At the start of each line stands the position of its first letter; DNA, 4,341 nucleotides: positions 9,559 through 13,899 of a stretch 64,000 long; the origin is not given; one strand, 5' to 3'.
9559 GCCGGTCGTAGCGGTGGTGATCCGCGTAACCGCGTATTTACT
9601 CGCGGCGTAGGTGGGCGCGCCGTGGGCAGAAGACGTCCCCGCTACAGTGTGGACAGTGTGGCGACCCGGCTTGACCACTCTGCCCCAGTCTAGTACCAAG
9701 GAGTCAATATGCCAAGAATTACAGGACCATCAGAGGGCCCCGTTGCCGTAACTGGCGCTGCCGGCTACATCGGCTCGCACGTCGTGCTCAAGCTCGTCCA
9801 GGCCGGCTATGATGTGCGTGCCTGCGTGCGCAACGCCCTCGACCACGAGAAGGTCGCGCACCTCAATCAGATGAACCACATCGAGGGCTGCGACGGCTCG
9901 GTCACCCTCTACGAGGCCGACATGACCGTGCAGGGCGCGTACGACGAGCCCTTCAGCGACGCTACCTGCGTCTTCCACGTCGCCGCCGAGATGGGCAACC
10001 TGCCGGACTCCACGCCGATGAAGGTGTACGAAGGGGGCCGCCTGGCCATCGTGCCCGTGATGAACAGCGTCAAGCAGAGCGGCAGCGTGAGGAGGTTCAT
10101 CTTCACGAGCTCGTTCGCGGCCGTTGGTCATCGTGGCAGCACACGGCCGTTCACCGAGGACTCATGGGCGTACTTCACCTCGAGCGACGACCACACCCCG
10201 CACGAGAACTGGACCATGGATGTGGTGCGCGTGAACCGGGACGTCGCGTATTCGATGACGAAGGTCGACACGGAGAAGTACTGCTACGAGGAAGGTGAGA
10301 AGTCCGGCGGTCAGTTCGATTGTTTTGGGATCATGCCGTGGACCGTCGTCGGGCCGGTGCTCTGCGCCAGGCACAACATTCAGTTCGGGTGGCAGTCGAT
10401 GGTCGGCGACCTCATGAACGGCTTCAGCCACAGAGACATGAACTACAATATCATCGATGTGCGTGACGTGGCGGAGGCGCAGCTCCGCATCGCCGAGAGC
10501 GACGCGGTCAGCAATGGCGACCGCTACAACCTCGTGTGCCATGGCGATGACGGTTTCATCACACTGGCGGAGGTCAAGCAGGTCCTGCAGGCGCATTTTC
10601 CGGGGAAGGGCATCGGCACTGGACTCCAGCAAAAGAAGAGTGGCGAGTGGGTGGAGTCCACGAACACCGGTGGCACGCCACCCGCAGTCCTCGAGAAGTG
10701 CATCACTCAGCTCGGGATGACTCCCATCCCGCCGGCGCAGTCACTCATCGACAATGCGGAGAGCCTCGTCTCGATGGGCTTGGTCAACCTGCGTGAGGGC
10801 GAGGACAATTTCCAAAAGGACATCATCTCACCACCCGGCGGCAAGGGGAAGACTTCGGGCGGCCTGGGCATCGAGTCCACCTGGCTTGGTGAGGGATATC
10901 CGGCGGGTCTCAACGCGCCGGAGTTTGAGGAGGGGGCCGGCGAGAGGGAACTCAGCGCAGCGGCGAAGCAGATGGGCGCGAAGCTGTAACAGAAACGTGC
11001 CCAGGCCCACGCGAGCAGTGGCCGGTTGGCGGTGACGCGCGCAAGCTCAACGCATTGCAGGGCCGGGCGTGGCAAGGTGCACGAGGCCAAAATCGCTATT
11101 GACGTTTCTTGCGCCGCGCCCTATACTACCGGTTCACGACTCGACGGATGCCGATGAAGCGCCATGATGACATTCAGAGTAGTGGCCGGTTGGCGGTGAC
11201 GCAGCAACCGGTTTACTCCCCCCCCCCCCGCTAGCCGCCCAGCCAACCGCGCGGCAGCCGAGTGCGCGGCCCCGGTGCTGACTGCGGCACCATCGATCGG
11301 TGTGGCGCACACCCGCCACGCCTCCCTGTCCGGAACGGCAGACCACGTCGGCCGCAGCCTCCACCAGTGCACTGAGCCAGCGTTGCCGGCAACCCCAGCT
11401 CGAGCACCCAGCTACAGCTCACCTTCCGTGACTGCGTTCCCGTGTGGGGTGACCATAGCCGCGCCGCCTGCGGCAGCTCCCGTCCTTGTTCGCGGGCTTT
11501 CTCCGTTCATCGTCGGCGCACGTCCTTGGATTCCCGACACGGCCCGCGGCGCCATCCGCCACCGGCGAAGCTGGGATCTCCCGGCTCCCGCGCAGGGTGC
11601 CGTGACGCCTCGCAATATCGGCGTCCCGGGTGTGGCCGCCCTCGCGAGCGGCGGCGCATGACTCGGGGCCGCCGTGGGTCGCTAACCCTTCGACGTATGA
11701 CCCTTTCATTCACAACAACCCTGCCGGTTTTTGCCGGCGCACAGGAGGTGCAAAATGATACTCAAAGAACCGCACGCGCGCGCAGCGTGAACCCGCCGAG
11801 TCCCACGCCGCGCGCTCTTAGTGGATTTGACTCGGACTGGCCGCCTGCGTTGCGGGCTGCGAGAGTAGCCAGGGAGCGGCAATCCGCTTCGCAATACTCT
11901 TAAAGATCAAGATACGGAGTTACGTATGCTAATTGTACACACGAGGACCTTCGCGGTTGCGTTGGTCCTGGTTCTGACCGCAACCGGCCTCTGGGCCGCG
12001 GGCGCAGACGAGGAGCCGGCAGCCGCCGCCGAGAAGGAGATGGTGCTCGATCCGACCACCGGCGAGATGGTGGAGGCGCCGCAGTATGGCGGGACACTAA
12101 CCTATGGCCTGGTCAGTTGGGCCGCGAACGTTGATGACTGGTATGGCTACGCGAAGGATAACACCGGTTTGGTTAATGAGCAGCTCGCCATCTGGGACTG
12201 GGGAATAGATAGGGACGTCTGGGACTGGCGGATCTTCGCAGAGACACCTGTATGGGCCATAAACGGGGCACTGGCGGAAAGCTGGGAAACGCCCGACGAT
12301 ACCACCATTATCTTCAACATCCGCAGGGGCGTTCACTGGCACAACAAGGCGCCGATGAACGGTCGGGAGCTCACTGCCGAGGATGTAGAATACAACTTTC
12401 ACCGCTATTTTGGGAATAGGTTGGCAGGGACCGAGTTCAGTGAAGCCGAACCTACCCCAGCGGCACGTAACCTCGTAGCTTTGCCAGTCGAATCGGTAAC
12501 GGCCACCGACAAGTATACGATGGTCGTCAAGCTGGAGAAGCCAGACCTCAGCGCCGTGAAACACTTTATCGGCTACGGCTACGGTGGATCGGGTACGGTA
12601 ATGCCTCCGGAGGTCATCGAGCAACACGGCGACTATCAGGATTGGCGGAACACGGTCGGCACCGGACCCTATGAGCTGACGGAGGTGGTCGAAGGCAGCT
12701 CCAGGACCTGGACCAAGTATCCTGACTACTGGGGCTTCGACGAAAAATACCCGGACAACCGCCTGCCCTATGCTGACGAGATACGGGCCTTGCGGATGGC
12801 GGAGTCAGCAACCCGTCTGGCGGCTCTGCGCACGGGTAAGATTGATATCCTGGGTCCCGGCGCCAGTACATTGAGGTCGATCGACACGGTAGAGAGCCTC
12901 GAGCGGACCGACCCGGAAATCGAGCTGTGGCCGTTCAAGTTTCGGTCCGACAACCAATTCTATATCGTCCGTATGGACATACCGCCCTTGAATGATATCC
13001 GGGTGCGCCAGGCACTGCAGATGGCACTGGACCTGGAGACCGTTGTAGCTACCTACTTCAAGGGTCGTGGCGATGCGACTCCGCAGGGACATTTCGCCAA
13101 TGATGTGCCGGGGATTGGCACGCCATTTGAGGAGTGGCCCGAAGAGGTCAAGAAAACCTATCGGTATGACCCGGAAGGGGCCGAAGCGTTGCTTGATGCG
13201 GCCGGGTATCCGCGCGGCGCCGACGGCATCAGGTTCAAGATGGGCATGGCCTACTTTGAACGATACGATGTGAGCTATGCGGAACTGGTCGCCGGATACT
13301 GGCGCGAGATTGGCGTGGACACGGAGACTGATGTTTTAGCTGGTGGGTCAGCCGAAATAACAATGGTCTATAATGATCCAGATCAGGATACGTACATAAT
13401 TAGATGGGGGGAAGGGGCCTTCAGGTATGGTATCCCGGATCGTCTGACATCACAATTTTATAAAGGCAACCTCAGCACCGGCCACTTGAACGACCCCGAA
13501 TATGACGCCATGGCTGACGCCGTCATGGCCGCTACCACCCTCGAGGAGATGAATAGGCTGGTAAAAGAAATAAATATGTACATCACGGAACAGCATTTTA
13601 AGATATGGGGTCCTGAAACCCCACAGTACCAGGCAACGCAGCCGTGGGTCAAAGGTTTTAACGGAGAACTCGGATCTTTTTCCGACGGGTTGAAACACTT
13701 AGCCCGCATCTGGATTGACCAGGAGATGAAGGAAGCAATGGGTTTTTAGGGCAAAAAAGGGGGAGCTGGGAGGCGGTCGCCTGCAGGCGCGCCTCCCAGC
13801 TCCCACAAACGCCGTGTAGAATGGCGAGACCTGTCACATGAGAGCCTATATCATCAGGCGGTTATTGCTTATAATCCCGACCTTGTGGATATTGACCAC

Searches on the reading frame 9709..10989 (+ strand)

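Call 73: search_protein_families(library=pfam, proteins=[window:9709-10989:+])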
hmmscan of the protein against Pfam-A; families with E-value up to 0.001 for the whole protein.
window:9709-10989:+ (426 aa): 6 families
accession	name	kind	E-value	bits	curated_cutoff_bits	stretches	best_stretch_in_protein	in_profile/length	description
PF01370.27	Epimerase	-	7.5e-18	65.3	20.9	1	12-275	1-239/240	NAD dependent epimerase/dehydratase family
PF16363.11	GDP_Man_Dehyd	-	7.5e-11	42.5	27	1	14-152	2-145/332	GDP-mannose 4,6 dehydratase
PF05368.20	NmrA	-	1.3e-10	41.8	27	1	12-142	5-114/298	NmrA-like family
PF01073.25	3Beta_HSD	-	6.4e-09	35.7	22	1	13-158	1-141/280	3-beta hydroxysteroid dehydrogenase/isomerase family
PF13460.12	NAD_binding_10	-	2.5e-08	34.4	27.2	1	16-147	1-111/184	NAD(P)H-binding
PF07993.18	NAD_binding_4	-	0.00045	19.9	20.1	0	14-199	1-195/258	Male sterility protein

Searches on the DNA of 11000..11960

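Call 32: search_rna_families(source=window, start=11000, end=11960, threshold=evalue, max_evalue=5)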
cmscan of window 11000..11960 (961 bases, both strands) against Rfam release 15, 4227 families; matches with E-value up to 5: 4.
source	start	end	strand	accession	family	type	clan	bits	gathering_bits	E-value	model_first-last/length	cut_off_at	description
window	11254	11319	-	RF03207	mir-3960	Gene; miRNA;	-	25.7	73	0.28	1-73/73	no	mir-3960 microRNA precursor family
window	11596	11706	-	RF02005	group-II-D1D4-6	Intron;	CL00102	24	49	0.00011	1-225/225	no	Group II catalytic intron D1-D4-6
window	11269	11356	+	RF04057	MIR1432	Gene; miRNA;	-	17.2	90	4.6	1-89/89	no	MIR1432 microRNA precursor family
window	11331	11394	-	RF01390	isrG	Gene; sRNA;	-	10.4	100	3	1-279/279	no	isrG Hfq binding RNA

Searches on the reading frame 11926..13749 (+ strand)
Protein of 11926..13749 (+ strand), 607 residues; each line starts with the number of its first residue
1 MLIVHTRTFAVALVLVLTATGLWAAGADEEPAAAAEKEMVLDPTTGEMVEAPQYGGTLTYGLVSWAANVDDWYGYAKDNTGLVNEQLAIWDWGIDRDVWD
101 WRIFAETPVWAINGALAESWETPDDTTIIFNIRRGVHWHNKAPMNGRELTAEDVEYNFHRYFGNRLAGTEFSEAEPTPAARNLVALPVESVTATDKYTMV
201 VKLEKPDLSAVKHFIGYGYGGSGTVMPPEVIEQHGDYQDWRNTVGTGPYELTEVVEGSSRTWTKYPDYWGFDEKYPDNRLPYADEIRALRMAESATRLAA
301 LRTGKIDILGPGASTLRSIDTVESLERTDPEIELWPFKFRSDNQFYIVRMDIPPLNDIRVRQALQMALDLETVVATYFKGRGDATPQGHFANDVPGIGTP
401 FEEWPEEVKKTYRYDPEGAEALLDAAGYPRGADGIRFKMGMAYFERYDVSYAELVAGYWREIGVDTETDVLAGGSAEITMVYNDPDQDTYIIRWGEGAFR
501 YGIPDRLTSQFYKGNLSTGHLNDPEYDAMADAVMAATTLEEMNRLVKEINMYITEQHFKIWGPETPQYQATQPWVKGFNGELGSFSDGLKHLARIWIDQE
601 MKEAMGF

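Call 11: search_protein_families(library=pfam, proteins=[window:11926-13749:+])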
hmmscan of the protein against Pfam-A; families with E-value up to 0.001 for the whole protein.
window:11926-13749:+ (607 aa): 1 family
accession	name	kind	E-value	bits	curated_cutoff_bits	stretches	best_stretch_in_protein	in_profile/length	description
PF00496.27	SBP_bac_5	-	8.2e-61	206.6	32.4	1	112-497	2-349/368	Bacterial extracellular solute-binding proteins, family 5 Middle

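Call 77: find_encoding_contigs(protein=window:11926-13749:+, flank=1200, max_places=10)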
Protein window:11926-13749:+ (607 aa): no gene with exactly this product is on record in the collection.

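Call 79: search_protein_families(library=ncbifam, proteins=[window:11926-13749:+], max_evalue=0.00001)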
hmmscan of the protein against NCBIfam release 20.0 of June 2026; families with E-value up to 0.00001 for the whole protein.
window:11926-13749:+ (607 aa): 10 families
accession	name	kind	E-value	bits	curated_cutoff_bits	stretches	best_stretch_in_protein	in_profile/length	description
NF045467.1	Opp4A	equivalog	7e-31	107.1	650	1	102-497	69-462/556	oligopeptide ABC transporter substrate-binding protein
TIGR04028.1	SBP_KPN_01854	hypoth_equivalog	7e-27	94.2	468.5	1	111-581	43-496/509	TIGR04028 family ABC transporter substrate-binding protein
TIGR02294.1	nickel_nikA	equivalog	1.6e-18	66.5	393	1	112-467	48-375/501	nickel ABC transporter substrate-binding protein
NF045468.1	Opp5A_nikA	equivalog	1e-16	60.6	600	1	242-435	157-324/488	nickel ABC transporter substrate-binding protein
NF043070.1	DppA_dipep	equivalog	3.9e-16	58.7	1005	1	111-467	73-408/535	dipeptide ABC transporter periplasmic-binding protein DppA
NF011689.0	PRK15109.1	equivalog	4.3e-15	55.4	560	1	113-381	80-335/547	ABC transporter substrate-binding protein SapA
NF007287.0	PRK09755.1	equivalog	4.9e-14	52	1098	1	112-578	76-516/535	ABC transporter substrate-binding protein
NF011684.0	PRK15104.1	equivalog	9.5e-14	51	947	1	94-439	65-389/543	oligopeptide ABC transporter substrate-binding protein OppA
NF047575.1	opine_bind_CntA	exception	7.1e-10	38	800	1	112-441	77-374/535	staphylopine-dependent metal ABC transporter substrate-binding lipoprotein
NF011942.0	PRK15413.1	equivalog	2.2e-09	36.5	594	1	116-432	75-347/512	glutathione ABC transporter substrate-binding protein GsiB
